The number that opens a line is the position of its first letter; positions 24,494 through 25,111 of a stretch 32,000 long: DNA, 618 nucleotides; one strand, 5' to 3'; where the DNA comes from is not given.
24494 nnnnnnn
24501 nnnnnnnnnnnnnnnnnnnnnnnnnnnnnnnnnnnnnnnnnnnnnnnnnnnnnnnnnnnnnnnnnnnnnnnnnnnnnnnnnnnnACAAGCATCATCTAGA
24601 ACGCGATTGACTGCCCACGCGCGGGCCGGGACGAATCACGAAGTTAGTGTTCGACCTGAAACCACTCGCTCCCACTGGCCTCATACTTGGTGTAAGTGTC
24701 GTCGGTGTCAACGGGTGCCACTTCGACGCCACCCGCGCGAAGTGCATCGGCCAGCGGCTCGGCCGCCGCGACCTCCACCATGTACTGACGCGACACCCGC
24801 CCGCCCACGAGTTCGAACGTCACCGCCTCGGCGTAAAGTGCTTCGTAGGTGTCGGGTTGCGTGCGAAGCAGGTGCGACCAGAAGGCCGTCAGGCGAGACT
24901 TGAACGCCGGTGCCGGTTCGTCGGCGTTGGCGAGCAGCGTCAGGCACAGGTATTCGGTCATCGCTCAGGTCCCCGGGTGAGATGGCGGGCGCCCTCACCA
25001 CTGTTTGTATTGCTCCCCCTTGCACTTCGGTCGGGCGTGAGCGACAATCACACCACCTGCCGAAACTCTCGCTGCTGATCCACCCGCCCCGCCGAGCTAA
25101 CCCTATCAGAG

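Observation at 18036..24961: Signalling island: three near-identical 'AVKFCTD-type' Ser/Thr kinase heads with three different C-terminal tails, around a DUF4375-like gene and a 105-aa orphan ORF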

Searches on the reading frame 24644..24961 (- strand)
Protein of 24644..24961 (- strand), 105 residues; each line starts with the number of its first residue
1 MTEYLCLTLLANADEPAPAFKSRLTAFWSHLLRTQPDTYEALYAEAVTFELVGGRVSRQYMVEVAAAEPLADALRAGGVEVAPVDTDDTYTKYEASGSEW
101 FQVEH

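Call 3: search_protein_families(library=pfam, proteins=[window:24644-24961:-], max_evalue=0.01)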
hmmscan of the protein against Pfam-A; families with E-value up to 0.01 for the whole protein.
window:24644-24961:- (105 aa): 0 families

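Call 20: find_homologous_proteins(query=window:24644-24961:-, max_evalue=0.001)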
Query window:24644-24961:- (105 aa): 140 proteins with E <= 0.001 among 144 candidates; the best 120 are listed.
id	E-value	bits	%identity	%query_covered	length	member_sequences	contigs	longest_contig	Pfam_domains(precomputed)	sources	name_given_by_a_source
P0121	6.7e-63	228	100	100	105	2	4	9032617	-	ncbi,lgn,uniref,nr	ncbi:hypothetical protein GobsT_46510 [Gemmata obscuriglobus]|uniref:Uncharacterized protein n=1 Tax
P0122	3.4e-55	203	89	100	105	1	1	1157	-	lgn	-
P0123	9.3e-52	192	84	100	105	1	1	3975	-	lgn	-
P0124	3.0e-51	190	84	100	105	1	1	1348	-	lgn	-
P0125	1.8e-50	188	85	98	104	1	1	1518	-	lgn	-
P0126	8.5e-47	176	80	100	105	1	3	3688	-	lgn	-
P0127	7.4e-46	173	76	100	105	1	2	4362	-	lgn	-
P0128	9.5e-46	172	79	100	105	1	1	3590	-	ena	-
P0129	4.6e-44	167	77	100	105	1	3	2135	-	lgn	-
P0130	2.9e-41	158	71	100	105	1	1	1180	-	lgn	-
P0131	4.2e-41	158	71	100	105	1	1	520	-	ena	-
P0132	6.4e-41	157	70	100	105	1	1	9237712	-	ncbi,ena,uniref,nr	ncbi:hypothetical protein J8F10_12925 [Gemmata sp. G18]|uniref:Uncharacterized protein n=1 Tax=Gemma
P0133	2.0e-40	155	73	96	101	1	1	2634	-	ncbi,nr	ncbi:MAG: hypothetical protein K2V38_13640, partial [Gemmataceae bacterium]|nr:hypothetical protein 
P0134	2.1e-40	155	71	100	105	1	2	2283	-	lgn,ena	-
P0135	3.0e-40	155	68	100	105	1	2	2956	-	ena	-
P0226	1.9e-32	130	59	100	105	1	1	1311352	-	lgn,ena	-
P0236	2.2e-31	126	58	100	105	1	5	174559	-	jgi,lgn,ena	jgi:hypothetical protein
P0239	6.7e-31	125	55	100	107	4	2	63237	-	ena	-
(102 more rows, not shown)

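Call 21: find_encoding_contigs(protein=P0239, flank=7000, max_places=2)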
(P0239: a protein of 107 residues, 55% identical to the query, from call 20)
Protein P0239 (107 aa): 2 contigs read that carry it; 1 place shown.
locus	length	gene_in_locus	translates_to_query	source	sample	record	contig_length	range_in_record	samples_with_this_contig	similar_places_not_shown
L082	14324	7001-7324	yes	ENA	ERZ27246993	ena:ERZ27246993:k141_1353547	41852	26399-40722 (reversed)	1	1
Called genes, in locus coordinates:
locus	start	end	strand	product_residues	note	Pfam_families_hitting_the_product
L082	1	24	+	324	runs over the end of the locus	PF01073:3Beta_HSD, PF01370:Epimerase, PF04321:RmlD_sub_bind (weak), PF07993:NAD_binding_4, PF16363:GDP_Man_Dehyd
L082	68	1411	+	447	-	PF27533:CapK_C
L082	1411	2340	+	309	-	PF00535:Glycos_transf_2, PF10111:Glyco_tranf_2_2, PF13641:Glyco_tranf_2_3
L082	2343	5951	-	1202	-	PF00069:Pkinase, PF07714:PK_Tyr_Ser-Thr, PF00091:Tubulin (faint), PF13809:Tubulin_2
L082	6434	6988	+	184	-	-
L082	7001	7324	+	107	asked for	-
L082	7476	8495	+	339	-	-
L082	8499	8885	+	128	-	-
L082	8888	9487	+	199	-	-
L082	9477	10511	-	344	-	PF02885:Glycos_trans_3N, PF00591:Glycos_transf_3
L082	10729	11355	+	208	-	PF01726:LexA_DNA_bind, PF00717:Peptidase_S24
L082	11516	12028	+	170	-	PF00383:dCMP_cyt_deam_1, PF14437:MafB19-deam, PF14439:Bd3614-deam (weak)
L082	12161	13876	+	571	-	PF13360:PQQ_2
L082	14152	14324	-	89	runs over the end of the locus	-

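Call 22: find_encoding_contigs(protein=P0236, flank=7000, max_places=2)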
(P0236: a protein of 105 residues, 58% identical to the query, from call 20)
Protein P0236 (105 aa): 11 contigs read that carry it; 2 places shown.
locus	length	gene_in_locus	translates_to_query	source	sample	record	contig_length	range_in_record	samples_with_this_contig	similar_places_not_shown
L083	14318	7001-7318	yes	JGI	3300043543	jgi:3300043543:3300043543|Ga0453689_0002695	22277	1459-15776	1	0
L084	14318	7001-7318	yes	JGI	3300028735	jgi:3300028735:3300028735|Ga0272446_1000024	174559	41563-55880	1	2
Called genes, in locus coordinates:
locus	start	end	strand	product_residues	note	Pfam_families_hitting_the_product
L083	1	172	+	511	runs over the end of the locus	-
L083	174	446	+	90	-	PF01312:Bac_export_2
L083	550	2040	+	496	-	PF01565:FAD_binding_4, PF02913:FAD-oxidase_C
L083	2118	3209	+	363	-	PF01565:FAD_binding_4, PF02913:FAD-oxidase_C (faint)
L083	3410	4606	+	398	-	PF02754:CCG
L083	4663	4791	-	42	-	-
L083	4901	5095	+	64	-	PF04964:Flp_Fap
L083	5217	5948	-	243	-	PF01925:TauE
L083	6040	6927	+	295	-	PF00701:DHDPS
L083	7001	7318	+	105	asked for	-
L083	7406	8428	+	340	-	-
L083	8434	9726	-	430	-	PF06245:DUF1015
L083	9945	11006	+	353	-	-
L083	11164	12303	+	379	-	-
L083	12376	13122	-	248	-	PF07024:ImpE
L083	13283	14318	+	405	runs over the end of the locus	PF02515:CoA_transf_3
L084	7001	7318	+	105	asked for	-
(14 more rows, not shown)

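Call 23: find_encoding_contigs(protein=P0226, flank=7000, max_places=2)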
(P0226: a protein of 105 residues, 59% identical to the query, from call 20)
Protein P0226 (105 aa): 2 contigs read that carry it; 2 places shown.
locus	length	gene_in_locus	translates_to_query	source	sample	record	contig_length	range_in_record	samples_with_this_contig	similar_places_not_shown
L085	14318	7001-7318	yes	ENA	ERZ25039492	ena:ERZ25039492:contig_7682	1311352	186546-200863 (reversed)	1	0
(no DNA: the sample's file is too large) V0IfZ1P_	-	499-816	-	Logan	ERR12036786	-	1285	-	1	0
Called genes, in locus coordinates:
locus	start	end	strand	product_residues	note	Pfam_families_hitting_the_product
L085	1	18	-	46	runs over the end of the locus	-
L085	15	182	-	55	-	PF10636:hemP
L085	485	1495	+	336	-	PF07963:N_methyl, PF07596:SBP_bac_10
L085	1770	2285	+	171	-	PF02678:Pirin, PF17954:Pirin_C_2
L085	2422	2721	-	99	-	PF07394:DUF1501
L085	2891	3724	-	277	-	PF07394:DUF1501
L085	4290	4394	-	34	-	-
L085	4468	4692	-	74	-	-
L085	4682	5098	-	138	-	PF07587:PSD1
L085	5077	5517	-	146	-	PF07583:PSCyt2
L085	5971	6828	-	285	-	-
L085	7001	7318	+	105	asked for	-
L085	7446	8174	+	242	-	-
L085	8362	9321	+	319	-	PF13489:Methyltransf_23, PF07021:MetW (weak), PF13847:Methyltransf_31, PF08241:Methyltransf_11, PF08242:Methyltransf_12, PF13649:Methyltransf_25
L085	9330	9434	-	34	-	-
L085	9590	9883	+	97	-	-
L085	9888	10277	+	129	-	-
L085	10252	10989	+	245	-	PF02012:BNR (faint), PF15902:Sortilin-Vps10 (faint)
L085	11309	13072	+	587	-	PF00353:HemolysinCabind (weak)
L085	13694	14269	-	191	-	-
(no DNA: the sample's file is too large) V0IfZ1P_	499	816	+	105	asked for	-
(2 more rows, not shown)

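Call 24: search_protein_families(library=pfam, proteins=[L082:7476-8495:+, L083:7406-8428:+, L085:7446-8174:+, L082:6434-6988:+, L082:8499-8885:+, L082:8888-9487:+], max_evalue=1)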
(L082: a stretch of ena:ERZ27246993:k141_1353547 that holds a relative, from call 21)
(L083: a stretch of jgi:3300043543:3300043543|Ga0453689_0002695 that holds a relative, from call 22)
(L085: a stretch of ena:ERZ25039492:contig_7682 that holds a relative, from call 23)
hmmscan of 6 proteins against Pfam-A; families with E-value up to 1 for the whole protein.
L082:7476-8495:+ (339 aa): 1 family
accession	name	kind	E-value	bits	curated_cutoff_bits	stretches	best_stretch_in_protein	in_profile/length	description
PF19762.4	DUF6249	-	0.23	11.9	33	1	9-68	43-100/104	Domain of unknown function (DUF6249)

L083:7406-8428:+ (340 aa): 1 family
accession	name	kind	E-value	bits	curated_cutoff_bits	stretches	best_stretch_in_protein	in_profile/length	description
PF13829.11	DUF4191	-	0.0053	16.6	30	1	15-79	20-82/219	Domain of unknown function (DUF4191)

L085:7446-8174:+ (242 aa): 1 family
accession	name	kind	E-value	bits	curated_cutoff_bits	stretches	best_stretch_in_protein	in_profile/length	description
PF21347.3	DUF3108_like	-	0.0072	16.7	27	1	182-227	136-185/199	DUF3108-like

L082:6434-6988:+ (184 aa): 0 families

L082:8499-8885:+ (128 aa): 0 families

L082:8888-9487:+ (199 aa): 19 families
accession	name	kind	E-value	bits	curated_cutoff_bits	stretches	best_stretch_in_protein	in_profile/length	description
PF05729.18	NACHT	-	0.00073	19.8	26.7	1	49-76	5-32/167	NACHT domain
PF13401.12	AAA_22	-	0.0018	19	27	1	43-91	4-52/130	AAA domain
PF13555.12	AAA_29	-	0.0021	18.2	27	1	48-70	26-48/61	P-loop containing region of AAA domain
PF13191.12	AAA_16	-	0.0034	18.3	32.6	1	49-75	29-55/167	AAA ATPase domain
PF25199.1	nSTAND_NTPase5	-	0.0039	17.4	34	1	46-107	43-108/145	Novel STAND NTPase 5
PF03193.22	RsgA_GTPase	-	0.0062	16.8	30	1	29-94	93-158/174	RsgA GTPase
PF20703.3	nSTAND1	-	0.0062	16.6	27.1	1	33-74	23-71/379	Novel STAND NTPase 1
PF13671.12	AAA_33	-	0.0098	16.6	27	1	49-87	4-39/143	AAA domain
PF00005.33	ABC_tran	-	0.029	15.4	25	1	49-66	16-33/137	ABC transporter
PF14532.12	Sigma54_activ_2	-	0.032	14.9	25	1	49-107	26-81/138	Sigma-54 interaction domain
PF18369.6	PKS_DE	-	0.034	15.1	26.7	1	58-75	25-41/44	Polyketide synthase dimerisation element domain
PF02463.25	SMC_N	-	0.034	14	40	1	45-80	25-60/220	RecF/RecN/SMC N terminal domain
PF07728.20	AAA_5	-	0.045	14.2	22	1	49-80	4-35/139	AAA domain (dynein-related subfamily)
PF03205.20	MobB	-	0.049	14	26.6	1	49-83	4-38/133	Molybdopterin guanine dinucleotide synthesis protein B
PF04665.18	Pox_A32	-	0.071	13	22.8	1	49-81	18-49/242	Poxvirus A32 protein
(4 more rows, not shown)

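Call 30: find_related_loci(query=A3, collection=metagenome_contigs, flank=6000)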
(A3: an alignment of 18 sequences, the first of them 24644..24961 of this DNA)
Query A3 (105 aa) in metagenome_contigs; peptide patterns used: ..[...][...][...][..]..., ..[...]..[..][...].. (x = any residue, [..] = any of these).
182 stretches matched a pattern; 61 encode a relative of the query (tblastn E <= 1e-3); 60 distinct loci.
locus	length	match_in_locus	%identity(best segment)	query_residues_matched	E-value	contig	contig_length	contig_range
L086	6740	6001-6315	66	1-105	3e-45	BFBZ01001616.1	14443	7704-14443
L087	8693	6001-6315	68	1-105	5e-45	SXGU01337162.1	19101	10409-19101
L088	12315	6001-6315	66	1-105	4e-43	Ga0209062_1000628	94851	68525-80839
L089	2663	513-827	60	1-105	1e-40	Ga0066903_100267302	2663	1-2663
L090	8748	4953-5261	62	3-105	2e-40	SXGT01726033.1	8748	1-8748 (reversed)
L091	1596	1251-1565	61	1-105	1e-40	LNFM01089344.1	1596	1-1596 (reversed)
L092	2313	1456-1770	66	1-105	1e-39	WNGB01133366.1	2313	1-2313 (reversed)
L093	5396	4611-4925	56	1-105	3e-39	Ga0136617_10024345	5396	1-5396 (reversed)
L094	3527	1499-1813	60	1-105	4e-39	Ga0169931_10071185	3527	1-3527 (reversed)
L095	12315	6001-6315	60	1-105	3e-39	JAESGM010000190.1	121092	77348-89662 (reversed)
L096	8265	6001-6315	59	1-105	6e-39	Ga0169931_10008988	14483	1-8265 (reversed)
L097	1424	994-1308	59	1-105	4e-39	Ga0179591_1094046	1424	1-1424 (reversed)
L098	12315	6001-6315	58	1-105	2e-38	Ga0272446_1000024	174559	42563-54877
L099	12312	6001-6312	61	2-105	5e-38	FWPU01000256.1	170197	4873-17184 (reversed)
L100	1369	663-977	55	1-105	4e-39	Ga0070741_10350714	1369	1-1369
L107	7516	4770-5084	63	1-105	3e-36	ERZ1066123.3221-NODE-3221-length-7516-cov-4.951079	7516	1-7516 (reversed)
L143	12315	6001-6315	55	1-105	4e-37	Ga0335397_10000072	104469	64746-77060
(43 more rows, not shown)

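Call 34: predict_structure(alignment_id=A3)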
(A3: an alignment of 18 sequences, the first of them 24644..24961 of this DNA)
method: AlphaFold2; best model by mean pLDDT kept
length: 105 residues; sequences in the alignment: 18
mean_pLDDT: 93.4   pTM: 0.85
mean pLDDT of the five models: 93.4, 93.2, 92.7, 92.0, 91.2
residues with pLDDT >= 90: 91; 70-90: 13; 50-70: 1; < 50: 0
segments of 3 or more residues with pLDDT < 50: none
pLDDT, mean of each block of 10 residues (from residue 1): 92 96 96 93 95 96 94 93 92 90 88
secondary structure, 60 per line:
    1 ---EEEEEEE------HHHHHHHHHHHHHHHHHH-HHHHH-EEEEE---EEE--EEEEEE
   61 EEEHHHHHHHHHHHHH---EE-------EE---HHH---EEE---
elements in order: E4-10 H17-34 H36-40 E42-46 E50-52 E55-63 H64-76 E100-102
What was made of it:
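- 24644..24961 (-): E105 (GobsT_46510): a conserved 105-aa orphan protein with a ferredoxin-like alpha/beta fold. It lies 59-86 nt upstream of kinase C on the same strand and 160 nt divergent from PSD1/PSCyt2. AF2 pLDDT 93.4 (call 34).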

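Call 39: fold_search(model_id=the predicted structure, library=pdb)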
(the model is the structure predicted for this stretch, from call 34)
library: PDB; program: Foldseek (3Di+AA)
matches with E <= 10: 1287; with E <= 0.001: 0
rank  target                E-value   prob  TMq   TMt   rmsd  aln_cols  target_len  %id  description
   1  1yrx_C                6.3e-03  0.97  0.40  0.38   5.1        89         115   15  Structure of a novel photoreceptor: the BLUF domain of AppA from Rhodobacter sphaeroides (released 2005-06-28)
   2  1yrx_B                9.8e-03  0.95  0.39  0.36   5.3        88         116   15  Structure of a novel photoreceptor: the BLUF domain of AppA from Rhodobacter sphaeroides (released 2005-06-28)
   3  3zo7_D                1.2e-02  0.72  0.31  0.34   7.1        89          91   16  Crystal structure of ClcFE27A with substrate (released 2013-03-06)
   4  2bv3                  1.8e-02  0.97  0.44  0.09   5.7       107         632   10  Crystal structure of a mutant elongation factor G trapped with a GTP analogue (released 2005-08-10)
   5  2bvz                  1.8e-02  0.85  0.40  0.43   5.9       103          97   16  Mutant of the Ribosomal Protein S6 (released 2005-10-26)
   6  2zho_C                1.9e-02  0.98  0.49  0.37   4.3        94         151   15  Crystal structure of the regulatory subunit of aspartate kinase from Thermus thermophilus (ligand free form) (released 2009-02-17)
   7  6i6e                  1.9e-02  0.94  0.45  0.49   4.7       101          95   14  Circular permutant of ribosomal protein S6, swap strand 1 , L10A mutant (released 2019-11-27)
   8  4rbt_A                1.9e-02  0.93  0.42  0.47   4.4        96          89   18  PduA K26A S40L mutant, from Salmonella enterica serovar Typhimurium LT2 (released 2015-02-18)
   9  5yei_A                2.1e-02  0.90  0.41  0.15   4.8        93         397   19  Mechanistic insight into the regulation of Pseudomonas aeruginosa aspartate kinase (released 2018-08-29)
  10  1g1x_A                2.1e-02  0.89  0.41  0.43   5.7       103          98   14  STRUCTURE OF RIBOSOMAL PROTEINS S15, S6, S18, AND 16S RIBOSOMAL RNA (released 2000-10-30)
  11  7v4y_B                2.3e-02  0.80  0.36  0.13   5.2        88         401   14  TTHA1264/TTHA1265 complex (released 2022-06-29)
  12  3ab4_B                2.4e-02  0.96  0.46  0.33   4.0        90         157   16  Crystal structure of feedback inhibition resistant mutant of aspartate kinase from Corynebacterium glutamicum in compl (released 2010-06-23)
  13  9vp8                  2.4e-02  0.95  0.41  0.35   4.5        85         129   15  Crystal structure of YdjB from Salmonella enterica subsp. enterica serovar Typhi (released 2025-10-22)
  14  3znu_A                2.4e-02  0.60  0.31  0.33   7.0        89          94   16  Crystal structure of ClcF in crystal form 2 (released 2013-02-27)
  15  1qjh                  2.6e-02  0.95  0.49  0.54   4.7       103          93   14  Protein Aggregation and Alzheimer's Disease: Crystallographic Analysis of the Phenomenon. Engineered version of the ribo (released 2000-06-29)
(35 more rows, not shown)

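Call 44: search_protein_families(library=pfam, proteins=[window:24644-24961:-], max_evalue=10)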
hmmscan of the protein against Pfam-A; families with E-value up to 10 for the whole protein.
window:24644-24961:- (105 aa): 0 families

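Call 45: search_protein_families(library=ncbifam, proteins=[window:24644-24961:-], max_evalue=0.01)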
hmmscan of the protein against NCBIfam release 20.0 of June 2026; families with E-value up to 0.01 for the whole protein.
window:24644-24961:- (105 aa): 0 families

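Call 60: search_protein_families(library=padloc, proteins=[window:24644-24961:-], max_evalue=0.001)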
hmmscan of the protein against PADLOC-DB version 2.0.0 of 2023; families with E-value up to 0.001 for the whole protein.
window:24644-24961:- (105 aa): 0 families

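Call 75: search_protein_representatives(alignment_id=A3)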
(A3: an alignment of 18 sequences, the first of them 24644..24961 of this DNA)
Query: 18 sequences, 105 profile positions. Proteins with E-value up to 0.001 (for the whole library): 62; up to 1e-10: 48; up to 1e-30: 7. The best 62 are listed.
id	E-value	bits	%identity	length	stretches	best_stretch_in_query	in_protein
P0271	1.1e-42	161.2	-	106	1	1-105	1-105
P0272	2.2e-39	150.6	-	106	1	1-105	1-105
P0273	1.1e-33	132.2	-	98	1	2-96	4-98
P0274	2.0e-32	128.2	-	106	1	2-105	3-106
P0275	2.5e-32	127.9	-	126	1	2-105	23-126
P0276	1.1e-31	125.8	-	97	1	1-82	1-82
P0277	4.0e-31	124.0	-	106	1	1-105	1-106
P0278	8.0e-30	119.8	-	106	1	1-105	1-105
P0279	5.5e-29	117.2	-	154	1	2-105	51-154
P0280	1.7e-28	115.6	-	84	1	1-78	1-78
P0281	3.8e-28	114.4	-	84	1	1-68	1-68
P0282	1.9e-26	109.0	-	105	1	2-105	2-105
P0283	1.3e-24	103.1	-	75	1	31-105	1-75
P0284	3.4e-24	101.7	-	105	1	1-105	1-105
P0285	5.4e-23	97.9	-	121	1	1-69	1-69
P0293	3.4e-19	85.7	-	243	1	4-105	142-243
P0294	1.0e-18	84.2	-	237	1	31-103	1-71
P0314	1.2e-12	64.6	-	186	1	1-55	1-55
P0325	7.1e-06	42.9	-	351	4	21-87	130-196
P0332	4.9e-04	37.0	-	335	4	3-39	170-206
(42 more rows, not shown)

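Call 76: search_protein_families(library=pfam, proteins=[P0325, P0332, P0293, P0294, P0279, P0314], max_evalue=0.01)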
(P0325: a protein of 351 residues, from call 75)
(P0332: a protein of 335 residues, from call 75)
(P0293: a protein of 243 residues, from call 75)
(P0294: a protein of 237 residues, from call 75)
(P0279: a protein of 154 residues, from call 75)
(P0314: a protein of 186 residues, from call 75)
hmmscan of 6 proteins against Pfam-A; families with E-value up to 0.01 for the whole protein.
P0325 (351 aa): 4 families
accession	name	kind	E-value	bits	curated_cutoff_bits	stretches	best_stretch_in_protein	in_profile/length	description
PF02367.23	TsaE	-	3.4e-07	30.7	26.6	0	34-82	20-61/128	Threonylcarbamoyl adenosine biosynthesis protein TsaE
PF18229.6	GcnA_N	-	9.4e-07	29.3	27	0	11-43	10-42/79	N-acetyl-beta-D-glucosaminidase N-terminal domain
PF09116.15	gp45-slide_C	-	4.3e-06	27.2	25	0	8-68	4-63/105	gp45 sliding clamp, C terminal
PF21161.3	P2R3B_EF-hand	-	1.5e-05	25.2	27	0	54-78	30-54/60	P2R3B, EF-hand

P0332 (335 aa): 9 families
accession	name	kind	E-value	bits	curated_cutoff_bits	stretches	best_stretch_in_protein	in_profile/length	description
PF02203.21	TarH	-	2.9e-10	40.8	25.2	0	88-119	98-129/177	Tar ligand binding domain homologue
PF20053.4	WC-rich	-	5.3e-08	33.5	24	0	154-211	22-80/106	Wolframin cysteine-rich domain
PF21788.2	TNP-like_GBD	-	3.7e-05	24.5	24.8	0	40-83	63-106/119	TNP-like, GTP-binding insertion domain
PF07814.18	WAPL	-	4e-05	23.2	24.6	0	172-221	252-300/344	Wings apart-like protein regulation of heterochromatin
PF05439.17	JTB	-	0.00014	22.4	22.1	0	184-212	35-65/110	Jumping translocation breakpoint protein (JTB)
PF15079.11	Tsc35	-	0.00062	19.9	27.7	0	21-55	159-193/205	Testis-specific protein 35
PF25454.1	zf-C3HC4_IRF-2BP1_2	-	0.0016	19.1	26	0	39-60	11-32/72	IRF-2BP1/2 C3HC4 zinc finger domain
PF13788.11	DUF4180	-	0.0019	18.5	25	0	313-326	54-67/112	Domain of unknown function (DUF4180)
PF01402.27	RHH_1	-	0.0064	16.8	20.5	0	18-37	2-21/39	Ribbon-helix-helix protein, copG family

P0293 (243 aa): 1 family
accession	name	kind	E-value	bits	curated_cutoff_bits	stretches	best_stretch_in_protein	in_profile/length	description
PF20694.2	TRADD-like_N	-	6.3e-05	23.2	23.7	1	67-127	4-64/69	TRADD-like N-terminal domain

P0294 (237 aa): 0 families

P0279 (154 aa): 0 families

P0314 (186 aa): 0 families
